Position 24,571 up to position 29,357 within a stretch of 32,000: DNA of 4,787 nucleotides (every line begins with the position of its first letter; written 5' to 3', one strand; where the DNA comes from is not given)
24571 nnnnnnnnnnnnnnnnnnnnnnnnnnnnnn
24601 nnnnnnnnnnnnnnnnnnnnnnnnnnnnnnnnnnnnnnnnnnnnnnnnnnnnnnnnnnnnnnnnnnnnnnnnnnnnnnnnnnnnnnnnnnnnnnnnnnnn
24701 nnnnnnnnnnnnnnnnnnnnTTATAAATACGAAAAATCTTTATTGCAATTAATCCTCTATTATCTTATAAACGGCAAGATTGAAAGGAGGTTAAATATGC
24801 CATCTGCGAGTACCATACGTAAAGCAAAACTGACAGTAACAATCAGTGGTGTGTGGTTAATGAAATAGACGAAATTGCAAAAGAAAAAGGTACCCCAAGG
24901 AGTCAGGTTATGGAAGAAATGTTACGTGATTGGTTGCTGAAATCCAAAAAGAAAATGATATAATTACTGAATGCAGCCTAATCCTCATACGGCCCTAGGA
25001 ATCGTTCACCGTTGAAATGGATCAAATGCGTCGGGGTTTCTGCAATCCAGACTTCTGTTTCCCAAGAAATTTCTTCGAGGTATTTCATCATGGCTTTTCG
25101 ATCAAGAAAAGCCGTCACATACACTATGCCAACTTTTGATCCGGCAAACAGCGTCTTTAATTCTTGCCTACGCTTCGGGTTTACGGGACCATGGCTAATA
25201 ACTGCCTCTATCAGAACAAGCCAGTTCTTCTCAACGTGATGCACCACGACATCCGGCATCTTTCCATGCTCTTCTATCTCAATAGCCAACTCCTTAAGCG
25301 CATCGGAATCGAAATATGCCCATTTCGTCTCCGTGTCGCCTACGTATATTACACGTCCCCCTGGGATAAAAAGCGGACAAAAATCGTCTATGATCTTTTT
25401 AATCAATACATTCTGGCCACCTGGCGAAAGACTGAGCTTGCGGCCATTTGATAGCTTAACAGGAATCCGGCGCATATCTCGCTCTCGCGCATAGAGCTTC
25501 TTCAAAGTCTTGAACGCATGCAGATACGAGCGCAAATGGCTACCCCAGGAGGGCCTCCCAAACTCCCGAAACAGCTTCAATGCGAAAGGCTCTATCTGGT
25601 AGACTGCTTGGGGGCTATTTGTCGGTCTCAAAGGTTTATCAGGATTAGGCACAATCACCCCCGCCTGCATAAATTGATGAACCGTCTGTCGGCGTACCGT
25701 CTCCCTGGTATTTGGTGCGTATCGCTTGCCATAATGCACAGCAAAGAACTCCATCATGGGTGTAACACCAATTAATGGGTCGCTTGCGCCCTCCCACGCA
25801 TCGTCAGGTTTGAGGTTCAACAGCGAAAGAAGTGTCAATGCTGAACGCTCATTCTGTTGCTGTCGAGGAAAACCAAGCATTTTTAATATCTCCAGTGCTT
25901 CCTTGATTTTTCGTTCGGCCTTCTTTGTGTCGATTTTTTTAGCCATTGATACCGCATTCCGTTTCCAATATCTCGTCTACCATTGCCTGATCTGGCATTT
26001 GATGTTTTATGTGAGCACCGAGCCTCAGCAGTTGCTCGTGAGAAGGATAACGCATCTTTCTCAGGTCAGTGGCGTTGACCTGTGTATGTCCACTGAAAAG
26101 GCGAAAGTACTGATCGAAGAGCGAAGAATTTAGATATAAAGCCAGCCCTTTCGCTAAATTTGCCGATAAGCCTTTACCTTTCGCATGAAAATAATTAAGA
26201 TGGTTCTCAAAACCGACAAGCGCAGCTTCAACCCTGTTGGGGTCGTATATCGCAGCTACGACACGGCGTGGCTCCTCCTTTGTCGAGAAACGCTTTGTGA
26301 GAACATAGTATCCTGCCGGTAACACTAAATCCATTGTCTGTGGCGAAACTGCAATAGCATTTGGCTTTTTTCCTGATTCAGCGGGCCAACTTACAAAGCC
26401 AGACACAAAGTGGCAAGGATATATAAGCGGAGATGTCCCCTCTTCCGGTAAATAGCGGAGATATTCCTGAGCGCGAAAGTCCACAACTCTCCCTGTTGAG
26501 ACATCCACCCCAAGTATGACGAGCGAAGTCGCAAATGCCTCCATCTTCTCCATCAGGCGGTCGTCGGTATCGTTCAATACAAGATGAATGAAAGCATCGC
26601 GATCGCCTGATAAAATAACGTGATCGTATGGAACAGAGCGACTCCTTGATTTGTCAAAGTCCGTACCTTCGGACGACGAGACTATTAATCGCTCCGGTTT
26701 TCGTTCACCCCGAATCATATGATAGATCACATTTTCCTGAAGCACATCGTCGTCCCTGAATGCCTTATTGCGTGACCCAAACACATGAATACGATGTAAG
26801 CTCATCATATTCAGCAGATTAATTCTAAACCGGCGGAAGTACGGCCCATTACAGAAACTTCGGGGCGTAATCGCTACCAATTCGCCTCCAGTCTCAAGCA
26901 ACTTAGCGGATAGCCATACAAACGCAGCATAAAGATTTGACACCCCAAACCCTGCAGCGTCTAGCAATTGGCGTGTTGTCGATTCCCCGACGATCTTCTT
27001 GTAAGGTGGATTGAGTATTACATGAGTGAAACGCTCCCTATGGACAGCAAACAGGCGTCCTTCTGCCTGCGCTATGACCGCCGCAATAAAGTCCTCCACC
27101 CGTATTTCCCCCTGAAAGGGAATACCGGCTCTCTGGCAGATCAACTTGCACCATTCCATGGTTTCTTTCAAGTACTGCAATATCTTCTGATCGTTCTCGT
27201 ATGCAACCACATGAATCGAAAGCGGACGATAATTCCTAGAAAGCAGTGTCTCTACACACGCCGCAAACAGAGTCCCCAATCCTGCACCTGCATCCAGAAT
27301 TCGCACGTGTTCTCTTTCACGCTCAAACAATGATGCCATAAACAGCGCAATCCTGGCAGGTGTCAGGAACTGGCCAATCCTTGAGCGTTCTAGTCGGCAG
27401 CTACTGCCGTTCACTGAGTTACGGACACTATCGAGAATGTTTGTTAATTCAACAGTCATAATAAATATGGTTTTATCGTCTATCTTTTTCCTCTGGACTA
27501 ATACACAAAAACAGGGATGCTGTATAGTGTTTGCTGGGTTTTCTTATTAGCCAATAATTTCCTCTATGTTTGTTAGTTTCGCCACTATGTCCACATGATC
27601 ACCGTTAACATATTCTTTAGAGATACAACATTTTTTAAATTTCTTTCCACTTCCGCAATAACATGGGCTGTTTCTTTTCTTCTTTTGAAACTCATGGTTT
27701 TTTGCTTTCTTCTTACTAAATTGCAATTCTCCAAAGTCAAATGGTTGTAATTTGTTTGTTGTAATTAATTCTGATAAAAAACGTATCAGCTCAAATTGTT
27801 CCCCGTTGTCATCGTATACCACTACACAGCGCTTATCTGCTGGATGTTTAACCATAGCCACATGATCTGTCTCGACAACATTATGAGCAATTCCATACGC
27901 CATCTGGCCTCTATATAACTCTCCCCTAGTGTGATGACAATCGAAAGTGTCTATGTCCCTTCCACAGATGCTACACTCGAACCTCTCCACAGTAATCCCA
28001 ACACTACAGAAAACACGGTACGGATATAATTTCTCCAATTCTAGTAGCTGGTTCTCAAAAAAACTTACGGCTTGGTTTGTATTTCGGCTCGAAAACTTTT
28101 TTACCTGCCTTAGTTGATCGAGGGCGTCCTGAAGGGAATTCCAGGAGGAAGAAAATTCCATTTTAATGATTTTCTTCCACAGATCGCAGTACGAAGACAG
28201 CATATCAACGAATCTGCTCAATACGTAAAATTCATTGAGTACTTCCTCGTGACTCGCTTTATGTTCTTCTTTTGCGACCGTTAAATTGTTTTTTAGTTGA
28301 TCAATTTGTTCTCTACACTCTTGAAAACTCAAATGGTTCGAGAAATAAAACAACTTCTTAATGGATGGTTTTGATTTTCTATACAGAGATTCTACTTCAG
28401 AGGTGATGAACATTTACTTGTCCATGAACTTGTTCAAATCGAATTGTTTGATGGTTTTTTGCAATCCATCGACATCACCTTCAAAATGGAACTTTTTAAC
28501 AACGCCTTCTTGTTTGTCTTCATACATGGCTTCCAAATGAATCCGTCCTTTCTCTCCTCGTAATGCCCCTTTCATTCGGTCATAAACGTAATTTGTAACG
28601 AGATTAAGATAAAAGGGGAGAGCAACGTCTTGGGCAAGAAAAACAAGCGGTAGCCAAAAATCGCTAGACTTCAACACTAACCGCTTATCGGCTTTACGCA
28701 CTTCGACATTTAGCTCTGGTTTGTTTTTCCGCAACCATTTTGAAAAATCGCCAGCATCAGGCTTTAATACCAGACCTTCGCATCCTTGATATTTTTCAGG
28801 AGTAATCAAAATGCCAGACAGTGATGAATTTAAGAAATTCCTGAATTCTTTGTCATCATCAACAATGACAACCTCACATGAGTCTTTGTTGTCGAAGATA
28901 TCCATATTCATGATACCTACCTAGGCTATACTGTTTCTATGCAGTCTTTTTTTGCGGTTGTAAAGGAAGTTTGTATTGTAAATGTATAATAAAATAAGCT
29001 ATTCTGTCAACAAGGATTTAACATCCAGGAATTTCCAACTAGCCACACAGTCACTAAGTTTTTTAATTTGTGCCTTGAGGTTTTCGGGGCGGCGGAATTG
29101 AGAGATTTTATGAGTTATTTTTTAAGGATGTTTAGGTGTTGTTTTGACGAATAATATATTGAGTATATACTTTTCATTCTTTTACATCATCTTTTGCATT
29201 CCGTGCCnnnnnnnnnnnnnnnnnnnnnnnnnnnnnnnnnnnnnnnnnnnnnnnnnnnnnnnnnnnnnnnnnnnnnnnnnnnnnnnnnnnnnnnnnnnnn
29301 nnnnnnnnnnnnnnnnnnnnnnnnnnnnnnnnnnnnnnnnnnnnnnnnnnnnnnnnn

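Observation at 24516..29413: About 4.5-kb island bracketed by direct repeats of the tonB 3' end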

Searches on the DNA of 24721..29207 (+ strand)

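Call 40: search_dna_similar(query=window:24721-29207:+, collection=plasmids, mode=distant, max_rows=10)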
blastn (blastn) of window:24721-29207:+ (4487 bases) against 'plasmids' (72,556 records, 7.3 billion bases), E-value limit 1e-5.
Records with a match: 24; places in all: 25; records where one place covers at least 80% of the query: 0.
Best place of each record, by identity: 80-90% 1; 60-80% 23.
By first word of the organism name: Aeromonas 6; Acinetobacter 6; Serratia 3; Escherichia 2; Sulfuriferula 1; uncultured 1; Enterobacter 1; Raoultella 1; Citrobacter 1; Haematospirillum 1; and 1 more.
By predicted mobility (MOB-suite, as given by PLSDB): mobilizable 11; non-mobilizable 10; conjugative 3.
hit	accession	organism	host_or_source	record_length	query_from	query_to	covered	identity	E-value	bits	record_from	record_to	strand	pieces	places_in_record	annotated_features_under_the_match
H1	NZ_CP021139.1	Sulfuriferula sp. AH1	Cell culture,Weathered rock sample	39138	260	548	6%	66.8%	7e-10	75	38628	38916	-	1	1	BsuBI/PstI family type II restriction endonuclease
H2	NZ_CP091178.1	Aeromonas caviae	-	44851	268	548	6%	66.0%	3e-8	70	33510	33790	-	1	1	BsuBI/PstI family type II restriction endonuclease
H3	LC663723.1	uncultured bacterium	-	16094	268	548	6%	66.0%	3e-8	70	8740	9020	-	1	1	type II restriction endonuclease BsuBI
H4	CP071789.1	Enterobacter cloacae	Homo sapiens,rectal swab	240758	268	548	6%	66.0%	3e-8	70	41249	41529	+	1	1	restriction endonuclease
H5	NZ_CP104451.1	Raoultella ornithinolytica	whole organism,wastewater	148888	268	548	6%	66.0%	3e-8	70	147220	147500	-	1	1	BsuBI/PstI family type II restriction endonuclease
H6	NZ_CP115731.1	Citrobacter braakii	-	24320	268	548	6%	66.0%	3e-8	70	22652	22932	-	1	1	BsuBI/PstI family type II restriction endonuclease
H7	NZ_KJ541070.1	Escherichia coli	Homo sapiens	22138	268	548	6%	66.0%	3e-8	70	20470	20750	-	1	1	BsuBI/PstI family type II restriction endonuclease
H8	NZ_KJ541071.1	Escherichia coli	Homo sapiens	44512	268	548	6%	66.0%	3e-8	70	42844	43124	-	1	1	BsuBI/PstI family type II restriction endonuclease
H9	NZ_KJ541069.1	Serratia marcescens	Homo sapiens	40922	268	548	6%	66.0%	3e-8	70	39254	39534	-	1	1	BsuBI/PstI family type II restriction endonuclease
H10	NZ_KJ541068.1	Serratia marcescens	Homo sapiens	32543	268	548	6%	66.0%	3e-8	70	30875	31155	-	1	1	BsuBI/PstI family type II restriction endonuclease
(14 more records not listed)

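Call 41: search_dna_similar(query=window:24721-29207:+, collection=phages, mode=distant, max_rows=10)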
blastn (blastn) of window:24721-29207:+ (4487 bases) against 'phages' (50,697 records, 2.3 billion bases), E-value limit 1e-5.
Records with a match: 75; places in all: 75; records where one place covers at least 80% of the query: 0.
Best place of each record, by identity: 60-80% 75.
By first word of the organism name: Stx2a-converting 43; Escherichia 26; Enterobacteria 2; Shigella 2; Stx2-converting 1; Stx1a-converting 1.
By host as written in the record: - 46; Escherichia coli K514 (EHEC) 2; Escherichia coli O157:H7 strain 71074 2; Escherichia coli O103:H25 strain NIPH-11060424/NVH-734 2; Escherichia coli CB13374, serotype O104:H4 2; Escherichia coli O111:H2 strain ED 191 2; Shigella sonnei 2; Escherichia coli PA2 2; and 13 more.
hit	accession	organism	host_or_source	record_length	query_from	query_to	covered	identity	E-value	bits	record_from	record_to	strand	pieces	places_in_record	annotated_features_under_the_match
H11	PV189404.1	Escherichia phage vB_EcoP_phi346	Escherichia coli K514 (EHEC)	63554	268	548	6%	66.7%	2e-11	79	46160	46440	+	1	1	restriction endonuclease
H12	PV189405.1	Escherichia phage vB_EcoP_phi349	Escherichia coli K514 (EHEC)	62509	268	548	6%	66.7%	2e-11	79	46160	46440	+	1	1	restriction endonuclease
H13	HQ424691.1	Enterobacteria phage VT2phi_272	Escherichia coli O157:H7 strain 71074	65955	268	548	6%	66.7%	2e-11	79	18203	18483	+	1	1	type II restriction enzyme BsuBI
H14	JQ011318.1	Escherichia phage TL-2011c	Escherichia coli O103:H25 strain ...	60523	268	548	6%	66.7%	2e-11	79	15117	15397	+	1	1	type II restriction enzyme BsuBI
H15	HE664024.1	Escherichia phage P13374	Escherichia coli CB13374, serotype ...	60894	268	548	6%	66.7%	2e-11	79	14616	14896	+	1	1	restriction endonuclease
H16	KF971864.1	Escherichia phage phi191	Escherichia coli O111:H2 strain ED 191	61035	268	548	6%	66.7%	2e-11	79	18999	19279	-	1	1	hypothetical protein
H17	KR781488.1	Shigella phage Ss-VASD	Shigella sonnei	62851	268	548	6%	66.7%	2e-11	79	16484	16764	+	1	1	restriction endonuclease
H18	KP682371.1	Escherichia phage PA2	Escherichia coli PA2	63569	268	548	6%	66.7%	2e-11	79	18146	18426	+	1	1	type II restriction enzyme BsuBI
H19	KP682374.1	Escherichia phage PA8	Escherichia coli PA8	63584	268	548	6%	66.7%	2e-11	79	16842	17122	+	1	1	type II restriction enzyme BsuBI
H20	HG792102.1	Escherichia phage P13803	Escherichia coli CB13803, STEC O2:H27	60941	268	548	6%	66.7%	2e-11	79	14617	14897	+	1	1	ORF30: restriction endonuclease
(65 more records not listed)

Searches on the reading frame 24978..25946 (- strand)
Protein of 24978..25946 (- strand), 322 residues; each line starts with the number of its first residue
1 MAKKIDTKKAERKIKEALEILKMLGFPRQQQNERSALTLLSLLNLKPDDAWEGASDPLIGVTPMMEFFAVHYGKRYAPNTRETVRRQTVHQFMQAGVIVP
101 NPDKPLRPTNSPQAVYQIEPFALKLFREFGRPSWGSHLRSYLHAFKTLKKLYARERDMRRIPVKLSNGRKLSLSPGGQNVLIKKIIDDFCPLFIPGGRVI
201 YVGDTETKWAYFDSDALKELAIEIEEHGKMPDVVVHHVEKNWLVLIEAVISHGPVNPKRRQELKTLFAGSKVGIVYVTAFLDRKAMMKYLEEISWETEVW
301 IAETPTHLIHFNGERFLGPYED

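Call 6: search_protein_families(library=pfam, proteins=[window:24978-25946:-], max_evalue=0.01)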
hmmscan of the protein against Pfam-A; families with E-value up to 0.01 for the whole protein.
window:24978-25946:- (322 aa): 2 families
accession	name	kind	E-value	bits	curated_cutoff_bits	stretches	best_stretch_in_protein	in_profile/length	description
PF06616.17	BsuBI_PstI_RE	-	3.2e-63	212.2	27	1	161-314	1-154/154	BsuBI/PstI restriction endonuclease domain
PF17728.7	BsuBI_PstI_RE_N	-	2.1e-51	173.9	27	1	12-149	2-139/140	BsuBI/PstI restriction endonuclease HTH domain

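Call 7: search_protein_families(library=padloc, proteins=[window:24978-25946:-], max_evalue=0.01)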
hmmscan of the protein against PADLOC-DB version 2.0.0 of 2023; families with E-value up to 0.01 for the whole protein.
window:24978-25946:- (322 aa): 4 families
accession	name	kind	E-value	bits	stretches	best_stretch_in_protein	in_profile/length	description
PDLC03420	REase_II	-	3e-135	448.4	1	8-321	3-316/317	Type II restriction enzyme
PDLC03359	MTase_II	-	1.6e-124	415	1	10-320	529-839/840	Type II methyltransferase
PDLC03412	REase_II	-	2.5e-58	195.9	1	6-317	6-322/324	Type II restriction enzyme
PDLC03589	REase_II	-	1.2e-15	55.4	1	163-311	189-347/364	Type II restriction enzyme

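Call 42: find_homologous_proteins(query=window:24978-25946:-, max_evalue=1e-40)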
Query window:24978-25946:- (322 aa): 7998 proteins with E <= 1e-40 among 8000 candidates; the best 120 are listed.
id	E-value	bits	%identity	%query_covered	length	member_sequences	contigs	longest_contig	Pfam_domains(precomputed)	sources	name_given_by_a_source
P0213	7.1e-216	733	99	100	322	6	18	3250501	PF17728.8,PF06616.18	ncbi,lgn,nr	ncbi:MAG: restriction endonuclease [Candidatus Brocadia sp.]|nr:Type-2 restriction enzyme AplI [Cand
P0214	2.0e-196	669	90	100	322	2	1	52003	PF17728.8,PF06616.18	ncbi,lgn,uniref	ncbi:BsuBI/PstI family type II restriction endonuclease [Candidatus Kuenenia sp.]|uniref:BsuBI/PstI 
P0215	4.4e-196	668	90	100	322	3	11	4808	PF17728.8,PF06616.18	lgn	-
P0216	5.7e-196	668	90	100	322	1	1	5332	PF17728.8,PF06616.18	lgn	-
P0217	7.8e-196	667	89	100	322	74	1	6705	PF17728.8,PF06616.18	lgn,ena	-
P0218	1.5e-195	666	90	100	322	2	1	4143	PF17728.8,PF06616.18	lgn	-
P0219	2.7e-194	662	89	100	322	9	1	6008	PF17728.8,PF06616.18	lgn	-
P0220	9.0e-190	647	86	100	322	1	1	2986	PF17728.8,PF06616.18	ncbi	-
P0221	3.6e-189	645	87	100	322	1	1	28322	PF17728.8,PF06616.18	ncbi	ncbi:MAG: BsuBI/PstI family type II restriction endonuclease [Nitrospirota bacterium]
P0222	2.5e-188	643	86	100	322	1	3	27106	PF17728.8,PF06616.18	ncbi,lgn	-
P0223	2.6e-188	643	86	100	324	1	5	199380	PF17728.8,PF06616.18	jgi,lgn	jgi:hypothetical protein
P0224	2.6e-188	643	86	100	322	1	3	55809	PF17728.8,PF06616.18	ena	-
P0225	4.9e-188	642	86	100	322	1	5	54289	PF17728.8,PF06616.18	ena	-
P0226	5.0e-188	642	86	100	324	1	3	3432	PF17728.8,PF06616.18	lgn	-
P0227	3.0e-187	639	86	100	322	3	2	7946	PF17728.8,PF06616.18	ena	-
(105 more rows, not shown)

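Call 43: find_encoding_contigs(protein=P0214, flank=8000, max_places=3)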
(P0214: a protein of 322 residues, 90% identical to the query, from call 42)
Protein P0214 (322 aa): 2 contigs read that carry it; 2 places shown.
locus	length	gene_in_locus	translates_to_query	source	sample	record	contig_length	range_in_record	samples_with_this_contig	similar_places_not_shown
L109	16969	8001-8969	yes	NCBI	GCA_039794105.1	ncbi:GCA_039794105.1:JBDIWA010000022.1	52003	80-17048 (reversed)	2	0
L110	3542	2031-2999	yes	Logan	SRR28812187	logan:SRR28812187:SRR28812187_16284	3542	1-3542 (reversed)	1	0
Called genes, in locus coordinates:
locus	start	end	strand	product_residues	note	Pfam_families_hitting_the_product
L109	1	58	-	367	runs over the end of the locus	PF00365:PFK, PF01513:NAD_kinase (faint)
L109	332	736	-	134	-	PF13442:Cytochrome_CBB3, PF00034:Cytochrom_C (weak)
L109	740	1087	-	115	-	PF00034:Cytochrom_C, PF13442:Cytochrome_CBB3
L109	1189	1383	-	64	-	-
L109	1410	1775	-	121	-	PF01880:Desulfoferrodox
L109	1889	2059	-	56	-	PF12797:Fer4_2 (faint), PF13237:Fer4_10, PF14697:Fer4_21, PF25160:LdpA_Fe-S-bd (faint), PF12838:Fer4_7 (weak), PF13187:Fer4_9 (weak), PF12837:Fer4_6 (weak), PF00037:Fer4 (weak), +2 more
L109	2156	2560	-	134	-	PF27746:Small_heat_shock_put (weak), PF00011:HSP20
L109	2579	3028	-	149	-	PF00011:HSP20, PF17886:ArsA_HSP20 (weak)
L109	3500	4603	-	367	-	PF14520:HHH_5, PF12826:HHH_2 (weak), PF02481:DNA_processg_A, PF18306:LDcluster4, PF17782:WHD_DprA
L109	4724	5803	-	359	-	PF00465:Fe-ADH (weak), PF13685:Fe-ADH_2, PF01761:DHQ_synthase, PF24621:DHQS_C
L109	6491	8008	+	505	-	PF07669:Eco57I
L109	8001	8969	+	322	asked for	PF17728:BsuBI_PstI_RE_N, PF06616:BsuBI_PstI_RE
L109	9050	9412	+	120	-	-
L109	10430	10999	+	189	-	-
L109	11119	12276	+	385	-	-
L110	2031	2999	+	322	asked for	PF17728:BsuBI_PstI_RE_N, PF06616:BsuBI_PstI_RE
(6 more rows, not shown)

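Call 44: find_encoding_contigs(protein=P0217, flank=8000, max_places=3)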
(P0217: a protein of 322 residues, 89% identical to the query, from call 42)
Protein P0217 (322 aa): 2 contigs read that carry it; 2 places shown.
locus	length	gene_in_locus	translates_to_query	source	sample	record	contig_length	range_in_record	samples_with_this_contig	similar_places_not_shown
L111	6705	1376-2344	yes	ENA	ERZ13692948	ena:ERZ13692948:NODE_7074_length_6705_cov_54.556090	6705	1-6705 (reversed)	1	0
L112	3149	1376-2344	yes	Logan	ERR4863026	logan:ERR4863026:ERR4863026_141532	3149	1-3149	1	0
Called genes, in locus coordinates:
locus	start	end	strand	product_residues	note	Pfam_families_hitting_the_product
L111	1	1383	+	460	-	?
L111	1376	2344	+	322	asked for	PF17728:BsuBI_PstI_RE_N, PF06616:BsuBI_PstI_RE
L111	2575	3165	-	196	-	PF00440:TetR_N, PF16925:TetR_C_13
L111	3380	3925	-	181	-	PF01558:POR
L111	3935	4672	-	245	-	PF02775:TPP_enzyme_C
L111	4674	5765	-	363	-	PF01855:POR_N, PF02780:Transketolase_C (weak), PF17147:PFOR_II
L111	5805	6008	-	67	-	PF12797:Fer4_2 (faint), PF12837:Fer4_6 (faint), PF25160:LdpA_Fe-S-bd (faint), PF00037:Fer4 (faint), PF14697:Fer4_21 (weak), PF12800:Fer4_4 (faint), PF12838:Fer4_7, PF13187:Fer4_9 (weak)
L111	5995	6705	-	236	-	?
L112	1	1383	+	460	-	?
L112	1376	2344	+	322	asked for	PF17728:BsuBI_PstI_RE_N, PF06616:BsuBI_PstI_RE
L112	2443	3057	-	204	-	PF05163:DinB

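Call 49: find_encoding_contigs(protein=P0223, flank=8000, max_places=5)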
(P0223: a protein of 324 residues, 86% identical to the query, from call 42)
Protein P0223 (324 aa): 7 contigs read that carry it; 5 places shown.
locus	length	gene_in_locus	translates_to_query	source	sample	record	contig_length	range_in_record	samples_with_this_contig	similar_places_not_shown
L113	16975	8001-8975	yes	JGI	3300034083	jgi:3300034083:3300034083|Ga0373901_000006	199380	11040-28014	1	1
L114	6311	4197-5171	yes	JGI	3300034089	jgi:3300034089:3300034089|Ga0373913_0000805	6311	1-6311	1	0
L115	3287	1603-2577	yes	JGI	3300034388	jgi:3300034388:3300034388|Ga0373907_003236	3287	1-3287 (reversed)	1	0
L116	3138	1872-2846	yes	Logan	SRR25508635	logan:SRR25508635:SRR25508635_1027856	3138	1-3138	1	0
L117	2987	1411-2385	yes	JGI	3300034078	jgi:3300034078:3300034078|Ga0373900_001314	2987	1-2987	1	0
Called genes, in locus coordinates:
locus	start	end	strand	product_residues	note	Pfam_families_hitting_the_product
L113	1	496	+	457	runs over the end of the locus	PF00206:Lyase_1, PF14698:ASL_C2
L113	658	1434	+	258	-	-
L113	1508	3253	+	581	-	PF01740:STAS (faint), PF02310:B12-binding, PF04055:Radical_SAM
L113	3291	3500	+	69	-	-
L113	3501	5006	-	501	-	PF04715:, PF00425:Chorismate_bind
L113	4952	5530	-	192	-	PF00156:Pribosyltran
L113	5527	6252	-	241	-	PF00215:OMPdecase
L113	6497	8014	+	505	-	PF02384:N6_Mtase (weak), PF07669:Eco57I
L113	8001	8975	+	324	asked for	PF17728:BsuBI_PstI_RE_N, PF06616:BsuBI_PstI_RE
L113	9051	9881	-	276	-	PF03009:GDPD, PF13653:GDPD_2 (weak)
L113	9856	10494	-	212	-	PF01983:CofC, PF09837:DUF2064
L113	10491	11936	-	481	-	PF04055:Radical_SAM, PF13353:Fer4_12 (weak), PF13186:SPASM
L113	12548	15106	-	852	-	PF00512:HisKA, PF02518:HATPase_c, PF00072:Response_reg, PF00990:GGDEF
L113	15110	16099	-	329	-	PF00005:ABC_tran, PF08352:oligo_HPY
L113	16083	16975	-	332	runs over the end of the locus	PF00005:ABC_tran, PF08352:oligo_HPY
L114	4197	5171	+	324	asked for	PF17728:BsuBI_PstI_RE_N, PF06616:BsuBI_PstI_RE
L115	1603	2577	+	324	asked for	PF17728:BsuBI_PstI_RE_N, PF06616:BsuBI_PstI_RE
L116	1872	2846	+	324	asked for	PF17728:BsuBI_PstI_RE_N, PF06616:BsuBI_PstI_RE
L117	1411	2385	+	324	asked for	PF17728:BsuBI_PstI_RE_N, PF06616:BsuBI_PstI_RE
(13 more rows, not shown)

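Call 50: find_encoding_contigs(protein=P0221, flank=8000, max_places=3)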
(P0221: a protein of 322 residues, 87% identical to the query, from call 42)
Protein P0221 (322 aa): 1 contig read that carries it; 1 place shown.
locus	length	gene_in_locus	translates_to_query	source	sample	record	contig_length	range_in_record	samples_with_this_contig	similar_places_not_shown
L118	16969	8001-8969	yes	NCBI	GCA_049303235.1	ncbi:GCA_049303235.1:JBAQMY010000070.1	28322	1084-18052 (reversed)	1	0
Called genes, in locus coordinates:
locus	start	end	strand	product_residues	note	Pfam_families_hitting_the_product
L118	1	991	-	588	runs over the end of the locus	PF01336:tRNA_anti-codon, PF00152:tRNA-synt_2, PF01409:tRNA-synt_2d (faint), PF02938:GAD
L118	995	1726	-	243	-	PF01479:S4, PF00849:PseudoU_synth_2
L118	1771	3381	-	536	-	PF00117:GATase, PF07722:Peptidase_C26, PF02540:NAD_synthase (weak), PF03054:tRNA_Me_trans (weak), PF00958:GMP_synt_C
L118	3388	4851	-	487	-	PF00478:IMPDH, PF01070:FMN_dh, PF00571:CBS, PF03060:NMO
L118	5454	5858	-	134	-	PF01850:PIN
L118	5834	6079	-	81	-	-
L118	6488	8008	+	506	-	PF07669:Eco57I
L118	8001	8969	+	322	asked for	PF17728:BsuBI_PstI_RE_N, PF06616:BsuBI_PstI_RE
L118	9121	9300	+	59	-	-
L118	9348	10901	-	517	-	-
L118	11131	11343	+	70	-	PF15919:HicB_lk_antitox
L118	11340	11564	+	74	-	PF07927:HicA_toxin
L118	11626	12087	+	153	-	PF05099:TerB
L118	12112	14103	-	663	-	PF00999:Na_H_Exchanger, PF02254:TrkA_N, PF02080:TrkA_C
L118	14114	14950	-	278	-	PF12911:OppC_N, PF00528:BPD_transp_1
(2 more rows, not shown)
